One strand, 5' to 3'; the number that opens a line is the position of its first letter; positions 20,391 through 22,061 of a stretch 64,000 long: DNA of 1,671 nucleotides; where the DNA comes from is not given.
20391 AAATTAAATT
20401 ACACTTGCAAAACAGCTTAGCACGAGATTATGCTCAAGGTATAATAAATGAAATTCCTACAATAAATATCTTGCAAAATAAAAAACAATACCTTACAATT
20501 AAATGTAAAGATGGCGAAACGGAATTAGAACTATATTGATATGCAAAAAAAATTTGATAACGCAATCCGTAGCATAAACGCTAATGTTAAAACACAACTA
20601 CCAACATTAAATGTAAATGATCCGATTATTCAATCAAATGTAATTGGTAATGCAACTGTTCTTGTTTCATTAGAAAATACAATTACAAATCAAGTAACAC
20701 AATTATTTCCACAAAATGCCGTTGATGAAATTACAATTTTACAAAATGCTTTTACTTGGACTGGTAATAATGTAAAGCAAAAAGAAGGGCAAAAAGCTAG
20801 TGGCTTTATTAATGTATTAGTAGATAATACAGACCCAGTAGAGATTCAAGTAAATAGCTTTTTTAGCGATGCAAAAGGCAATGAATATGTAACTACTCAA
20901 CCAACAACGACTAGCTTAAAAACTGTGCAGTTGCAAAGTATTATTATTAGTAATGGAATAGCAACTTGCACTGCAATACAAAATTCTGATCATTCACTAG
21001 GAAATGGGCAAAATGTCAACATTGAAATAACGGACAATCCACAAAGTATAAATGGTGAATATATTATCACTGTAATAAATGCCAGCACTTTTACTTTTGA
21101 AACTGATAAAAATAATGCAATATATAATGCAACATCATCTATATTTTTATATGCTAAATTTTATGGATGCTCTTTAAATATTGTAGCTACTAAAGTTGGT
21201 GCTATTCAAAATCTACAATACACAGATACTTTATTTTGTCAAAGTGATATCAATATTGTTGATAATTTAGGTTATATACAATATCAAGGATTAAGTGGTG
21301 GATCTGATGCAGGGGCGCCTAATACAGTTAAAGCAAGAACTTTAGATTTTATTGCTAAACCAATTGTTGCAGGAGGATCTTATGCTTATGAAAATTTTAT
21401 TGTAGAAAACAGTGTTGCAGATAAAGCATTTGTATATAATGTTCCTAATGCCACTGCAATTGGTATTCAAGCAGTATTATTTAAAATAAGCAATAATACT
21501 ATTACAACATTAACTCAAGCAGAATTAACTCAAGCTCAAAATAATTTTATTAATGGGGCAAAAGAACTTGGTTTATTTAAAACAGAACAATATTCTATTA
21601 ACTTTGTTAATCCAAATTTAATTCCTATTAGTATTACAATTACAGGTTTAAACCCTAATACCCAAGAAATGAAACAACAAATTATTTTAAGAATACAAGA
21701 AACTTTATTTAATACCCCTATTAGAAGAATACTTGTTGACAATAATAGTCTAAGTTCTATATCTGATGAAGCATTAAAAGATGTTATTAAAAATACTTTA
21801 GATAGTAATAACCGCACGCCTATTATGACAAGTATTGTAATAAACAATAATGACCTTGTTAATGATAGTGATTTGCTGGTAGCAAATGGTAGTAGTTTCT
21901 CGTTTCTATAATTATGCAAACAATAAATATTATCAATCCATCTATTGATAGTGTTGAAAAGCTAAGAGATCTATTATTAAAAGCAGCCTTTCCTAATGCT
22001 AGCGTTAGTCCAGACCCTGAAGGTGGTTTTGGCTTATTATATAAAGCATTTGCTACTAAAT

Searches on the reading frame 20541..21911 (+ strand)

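Call 43: search_protein_families(library=phrogs, proteins=[window:20541-21911:+], max_evalue=0.00001)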
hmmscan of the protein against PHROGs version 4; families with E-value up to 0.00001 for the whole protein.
window:20541-21911:+ (456 aa): 0 families

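Call 73: search_protein_families(library=pfam, proteins=[window:20541-21911:+], max_evalue=0.001)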
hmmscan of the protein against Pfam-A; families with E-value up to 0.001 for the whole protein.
window:20541-21911:+ (456 aa): 1 family
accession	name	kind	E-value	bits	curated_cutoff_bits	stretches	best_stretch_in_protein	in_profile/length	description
PF04865.19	Baseplate_J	-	7e-10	39.1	21.1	1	177-391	35-239/255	Baseplate J-like protein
